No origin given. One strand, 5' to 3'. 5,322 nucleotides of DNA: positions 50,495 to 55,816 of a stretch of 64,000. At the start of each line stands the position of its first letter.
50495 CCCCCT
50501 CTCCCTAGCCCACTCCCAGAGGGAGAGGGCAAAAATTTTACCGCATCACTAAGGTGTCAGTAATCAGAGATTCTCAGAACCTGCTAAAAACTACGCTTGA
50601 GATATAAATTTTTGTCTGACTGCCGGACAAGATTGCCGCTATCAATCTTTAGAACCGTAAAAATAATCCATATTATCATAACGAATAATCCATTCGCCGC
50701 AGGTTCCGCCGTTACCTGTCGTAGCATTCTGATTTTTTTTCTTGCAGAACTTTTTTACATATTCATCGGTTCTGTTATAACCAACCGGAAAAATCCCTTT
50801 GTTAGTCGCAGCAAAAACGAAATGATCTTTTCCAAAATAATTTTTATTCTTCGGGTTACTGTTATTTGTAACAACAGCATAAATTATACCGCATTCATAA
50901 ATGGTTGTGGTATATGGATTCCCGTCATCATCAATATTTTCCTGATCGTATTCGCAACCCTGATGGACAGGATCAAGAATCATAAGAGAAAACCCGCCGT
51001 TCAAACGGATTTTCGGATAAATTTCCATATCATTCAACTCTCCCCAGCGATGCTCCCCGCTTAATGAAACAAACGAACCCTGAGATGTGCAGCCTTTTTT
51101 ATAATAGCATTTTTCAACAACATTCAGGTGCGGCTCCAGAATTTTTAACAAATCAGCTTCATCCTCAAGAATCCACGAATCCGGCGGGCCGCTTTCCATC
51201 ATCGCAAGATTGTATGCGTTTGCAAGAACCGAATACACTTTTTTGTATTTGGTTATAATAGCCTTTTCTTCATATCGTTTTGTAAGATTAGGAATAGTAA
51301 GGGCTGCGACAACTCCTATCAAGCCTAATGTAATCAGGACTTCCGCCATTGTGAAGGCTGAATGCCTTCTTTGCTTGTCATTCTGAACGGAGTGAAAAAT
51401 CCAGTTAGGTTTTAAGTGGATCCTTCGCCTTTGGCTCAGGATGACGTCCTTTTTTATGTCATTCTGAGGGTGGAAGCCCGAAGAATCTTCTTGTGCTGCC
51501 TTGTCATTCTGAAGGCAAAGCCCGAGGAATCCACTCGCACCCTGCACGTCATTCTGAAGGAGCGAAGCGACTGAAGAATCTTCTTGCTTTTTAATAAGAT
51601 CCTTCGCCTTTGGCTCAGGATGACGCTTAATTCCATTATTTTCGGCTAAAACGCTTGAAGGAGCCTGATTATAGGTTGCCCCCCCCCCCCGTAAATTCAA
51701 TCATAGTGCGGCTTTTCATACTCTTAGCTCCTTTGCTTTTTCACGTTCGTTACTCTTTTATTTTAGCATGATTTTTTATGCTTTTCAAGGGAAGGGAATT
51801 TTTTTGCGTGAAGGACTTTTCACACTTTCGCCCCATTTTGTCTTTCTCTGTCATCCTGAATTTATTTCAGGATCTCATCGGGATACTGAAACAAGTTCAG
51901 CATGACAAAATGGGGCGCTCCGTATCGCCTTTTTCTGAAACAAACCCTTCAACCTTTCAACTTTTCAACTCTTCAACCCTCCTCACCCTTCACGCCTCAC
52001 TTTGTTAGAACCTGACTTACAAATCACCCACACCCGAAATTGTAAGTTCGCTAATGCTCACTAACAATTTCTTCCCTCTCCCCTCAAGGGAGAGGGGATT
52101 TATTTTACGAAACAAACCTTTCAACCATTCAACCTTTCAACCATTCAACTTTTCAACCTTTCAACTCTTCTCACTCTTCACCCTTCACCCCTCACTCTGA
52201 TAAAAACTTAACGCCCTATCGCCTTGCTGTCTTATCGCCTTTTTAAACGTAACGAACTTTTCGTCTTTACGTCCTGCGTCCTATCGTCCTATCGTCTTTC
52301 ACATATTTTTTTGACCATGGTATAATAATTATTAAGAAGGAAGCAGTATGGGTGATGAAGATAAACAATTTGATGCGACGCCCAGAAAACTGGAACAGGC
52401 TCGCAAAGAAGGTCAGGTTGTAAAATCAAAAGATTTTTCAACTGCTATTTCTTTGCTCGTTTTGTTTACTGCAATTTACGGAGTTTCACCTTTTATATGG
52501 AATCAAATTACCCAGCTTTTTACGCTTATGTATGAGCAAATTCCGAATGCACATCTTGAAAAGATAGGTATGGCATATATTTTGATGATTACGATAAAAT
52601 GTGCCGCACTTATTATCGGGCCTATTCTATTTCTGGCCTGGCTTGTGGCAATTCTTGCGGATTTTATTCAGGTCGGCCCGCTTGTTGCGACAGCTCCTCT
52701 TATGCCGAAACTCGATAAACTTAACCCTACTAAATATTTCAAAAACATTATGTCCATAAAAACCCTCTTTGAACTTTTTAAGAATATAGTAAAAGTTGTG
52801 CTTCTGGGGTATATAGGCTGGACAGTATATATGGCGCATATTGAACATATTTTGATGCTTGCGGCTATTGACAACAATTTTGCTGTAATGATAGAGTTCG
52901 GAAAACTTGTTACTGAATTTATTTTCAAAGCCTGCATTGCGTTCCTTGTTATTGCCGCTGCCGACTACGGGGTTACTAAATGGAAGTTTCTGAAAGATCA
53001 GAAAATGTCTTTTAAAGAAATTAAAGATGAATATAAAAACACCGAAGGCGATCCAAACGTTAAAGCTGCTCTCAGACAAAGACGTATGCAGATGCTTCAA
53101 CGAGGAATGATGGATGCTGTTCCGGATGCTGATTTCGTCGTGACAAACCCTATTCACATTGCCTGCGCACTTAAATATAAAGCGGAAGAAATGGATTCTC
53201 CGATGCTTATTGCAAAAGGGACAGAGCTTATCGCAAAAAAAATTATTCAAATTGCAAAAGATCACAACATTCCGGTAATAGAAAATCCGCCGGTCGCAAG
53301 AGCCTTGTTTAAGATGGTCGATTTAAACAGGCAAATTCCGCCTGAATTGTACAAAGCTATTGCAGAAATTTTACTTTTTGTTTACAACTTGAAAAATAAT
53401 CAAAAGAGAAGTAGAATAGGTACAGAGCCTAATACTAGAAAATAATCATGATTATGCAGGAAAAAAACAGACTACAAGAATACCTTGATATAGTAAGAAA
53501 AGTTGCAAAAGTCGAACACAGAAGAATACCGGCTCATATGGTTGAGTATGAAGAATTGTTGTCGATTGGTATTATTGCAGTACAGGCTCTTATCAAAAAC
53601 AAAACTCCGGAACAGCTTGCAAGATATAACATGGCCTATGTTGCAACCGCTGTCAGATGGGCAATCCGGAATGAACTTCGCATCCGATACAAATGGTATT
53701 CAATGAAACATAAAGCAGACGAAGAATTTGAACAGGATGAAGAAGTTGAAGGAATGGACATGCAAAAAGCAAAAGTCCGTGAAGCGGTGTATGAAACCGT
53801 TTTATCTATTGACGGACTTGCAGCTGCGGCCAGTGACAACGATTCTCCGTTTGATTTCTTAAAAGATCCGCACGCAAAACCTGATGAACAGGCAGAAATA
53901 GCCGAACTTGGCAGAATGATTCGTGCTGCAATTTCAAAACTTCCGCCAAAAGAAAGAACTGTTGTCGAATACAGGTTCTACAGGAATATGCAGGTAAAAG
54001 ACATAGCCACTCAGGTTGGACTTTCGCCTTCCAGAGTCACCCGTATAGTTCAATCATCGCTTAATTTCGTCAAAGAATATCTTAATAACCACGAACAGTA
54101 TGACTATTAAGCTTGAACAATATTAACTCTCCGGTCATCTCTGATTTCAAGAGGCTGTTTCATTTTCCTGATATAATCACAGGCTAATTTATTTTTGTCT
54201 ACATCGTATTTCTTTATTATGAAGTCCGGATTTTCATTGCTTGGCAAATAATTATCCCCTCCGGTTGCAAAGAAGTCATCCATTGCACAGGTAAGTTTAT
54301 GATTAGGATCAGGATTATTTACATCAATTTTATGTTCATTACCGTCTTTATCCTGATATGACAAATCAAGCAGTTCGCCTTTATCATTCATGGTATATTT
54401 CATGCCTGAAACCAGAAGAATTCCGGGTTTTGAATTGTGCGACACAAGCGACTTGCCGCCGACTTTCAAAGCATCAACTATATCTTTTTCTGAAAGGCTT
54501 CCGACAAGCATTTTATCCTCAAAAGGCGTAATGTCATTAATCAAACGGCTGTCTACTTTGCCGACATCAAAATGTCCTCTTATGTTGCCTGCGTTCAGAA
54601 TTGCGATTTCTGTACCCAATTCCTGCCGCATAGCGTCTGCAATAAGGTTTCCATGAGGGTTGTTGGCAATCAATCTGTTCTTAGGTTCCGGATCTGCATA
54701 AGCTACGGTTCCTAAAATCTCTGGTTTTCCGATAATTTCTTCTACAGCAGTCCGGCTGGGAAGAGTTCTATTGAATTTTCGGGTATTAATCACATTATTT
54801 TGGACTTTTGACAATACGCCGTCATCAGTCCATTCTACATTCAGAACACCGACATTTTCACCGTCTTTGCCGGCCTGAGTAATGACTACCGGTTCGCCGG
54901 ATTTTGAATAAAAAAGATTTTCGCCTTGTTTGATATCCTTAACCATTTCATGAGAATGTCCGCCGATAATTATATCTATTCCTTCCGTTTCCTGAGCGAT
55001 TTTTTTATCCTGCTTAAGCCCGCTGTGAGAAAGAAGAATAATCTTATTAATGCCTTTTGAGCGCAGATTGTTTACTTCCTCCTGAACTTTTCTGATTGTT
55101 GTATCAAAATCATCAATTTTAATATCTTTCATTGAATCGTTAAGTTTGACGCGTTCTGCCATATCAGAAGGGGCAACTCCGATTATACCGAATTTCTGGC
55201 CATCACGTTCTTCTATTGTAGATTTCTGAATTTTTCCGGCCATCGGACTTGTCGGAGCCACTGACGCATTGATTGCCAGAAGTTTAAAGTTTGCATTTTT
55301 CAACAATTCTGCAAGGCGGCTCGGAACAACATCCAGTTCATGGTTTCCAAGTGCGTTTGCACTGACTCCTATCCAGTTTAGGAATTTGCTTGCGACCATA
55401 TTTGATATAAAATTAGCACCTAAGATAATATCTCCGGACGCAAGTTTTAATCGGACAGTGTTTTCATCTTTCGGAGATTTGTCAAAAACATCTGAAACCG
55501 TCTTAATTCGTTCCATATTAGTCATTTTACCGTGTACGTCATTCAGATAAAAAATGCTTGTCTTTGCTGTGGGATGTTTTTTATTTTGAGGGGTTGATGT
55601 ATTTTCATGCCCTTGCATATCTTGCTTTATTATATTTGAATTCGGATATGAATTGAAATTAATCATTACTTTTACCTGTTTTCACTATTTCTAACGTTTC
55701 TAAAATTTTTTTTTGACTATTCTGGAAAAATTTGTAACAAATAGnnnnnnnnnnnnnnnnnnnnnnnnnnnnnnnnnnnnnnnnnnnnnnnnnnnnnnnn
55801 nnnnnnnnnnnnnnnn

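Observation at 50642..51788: Pilin-like gene 3: G12 tract separates an RBS-equipped start from an about 115-codon stop-free leader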

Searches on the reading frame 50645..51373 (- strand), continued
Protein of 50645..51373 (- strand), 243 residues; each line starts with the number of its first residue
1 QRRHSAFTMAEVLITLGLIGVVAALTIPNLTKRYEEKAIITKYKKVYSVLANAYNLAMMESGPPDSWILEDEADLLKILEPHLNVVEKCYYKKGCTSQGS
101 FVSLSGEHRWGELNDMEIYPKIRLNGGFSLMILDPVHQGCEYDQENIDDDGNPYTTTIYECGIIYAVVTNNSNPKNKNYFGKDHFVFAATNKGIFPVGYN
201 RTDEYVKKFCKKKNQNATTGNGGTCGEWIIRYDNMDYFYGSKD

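Call 78: predict_structure(alignment_id=A3)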
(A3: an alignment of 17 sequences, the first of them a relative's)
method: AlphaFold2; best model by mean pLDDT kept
length: 352 residues; sequences in the alignment: 17
mean_pLDDT: 71.6   pTM: 0.61
mean pLDDT of the five models: 71.6, 71.5, 71.1, 70.8, 65.4
residues with pLDDT >= 90: 158; 70-90: 49; 50-70: 34; < 50: 111
segments of 3 or more residues with pLDDT < 50: 1-107
pLDDT, mean of each block of 10 residues (from residue 1): 34 34 37 32 35 36 34 37 40 40 45 57 69 68 89 96 97 93 97 96 92 90 94 93 92 90 92 87 86 95 95 90 72 95 83 46
secondary structure, 60 per line:
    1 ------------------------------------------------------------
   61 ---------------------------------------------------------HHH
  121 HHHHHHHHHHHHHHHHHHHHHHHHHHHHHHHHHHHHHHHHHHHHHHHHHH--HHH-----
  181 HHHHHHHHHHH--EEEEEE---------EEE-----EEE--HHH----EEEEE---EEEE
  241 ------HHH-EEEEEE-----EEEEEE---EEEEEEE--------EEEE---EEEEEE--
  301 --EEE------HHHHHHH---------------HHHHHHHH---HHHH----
elements in order: H118-170 H181-191 E194-199 E209-211 E217-219 E229-233 E237-240 E251-256 E262-267 E271-277 E286-289 E293-298 E303-305 H312-318 H334-341 H345-348
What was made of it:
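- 51356..51678 (-): Leader-coding stretch between the tract and the Phe+1 codon. It is a mosaic of hairpin-type interspersed repeats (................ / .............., 45-nt period). It has 0 stops in the pilin frame. AF2 gives pLDDT below 50 and no secondary structure (call 78).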

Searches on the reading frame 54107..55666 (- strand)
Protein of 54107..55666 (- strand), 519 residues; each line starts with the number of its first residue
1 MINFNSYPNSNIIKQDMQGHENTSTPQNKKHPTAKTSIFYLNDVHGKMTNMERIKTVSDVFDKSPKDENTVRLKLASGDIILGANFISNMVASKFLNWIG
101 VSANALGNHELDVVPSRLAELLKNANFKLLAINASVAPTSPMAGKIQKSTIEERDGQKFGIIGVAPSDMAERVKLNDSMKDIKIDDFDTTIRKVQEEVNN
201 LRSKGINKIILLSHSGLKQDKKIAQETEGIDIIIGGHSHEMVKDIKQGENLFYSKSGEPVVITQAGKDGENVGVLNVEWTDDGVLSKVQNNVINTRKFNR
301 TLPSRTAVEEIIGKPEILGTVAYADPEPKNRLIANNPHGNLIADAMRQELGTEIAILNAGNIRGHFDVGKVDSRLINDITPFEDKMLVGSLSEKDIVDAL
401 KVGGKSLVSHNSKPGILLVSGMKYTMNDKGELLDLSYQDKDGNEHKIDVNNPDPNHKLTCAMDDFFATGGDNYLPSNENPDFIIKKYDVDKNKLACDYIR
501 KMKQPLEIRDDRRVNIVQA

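Call 43: search_protein_families(library=pfam, proteins=[window:54107-55666:-], max_evalue=0.00001)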
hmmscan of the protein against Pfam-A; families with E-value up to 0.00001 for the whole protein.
window:54107-55666:- (519 aa): 2 families
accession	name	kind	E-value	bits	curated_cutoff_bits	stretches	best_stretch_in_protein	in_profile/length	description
PF02872.23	5_nucleotid_C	-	2.7e-16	60.5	23.6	1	335-473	21-153/158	5'-nucleotidase, C-terminal domain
PF00149.33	Metallophos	-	1.2e-06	29.5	21.5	1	38-240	3-190/191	Calcineurin-like phosphoesterase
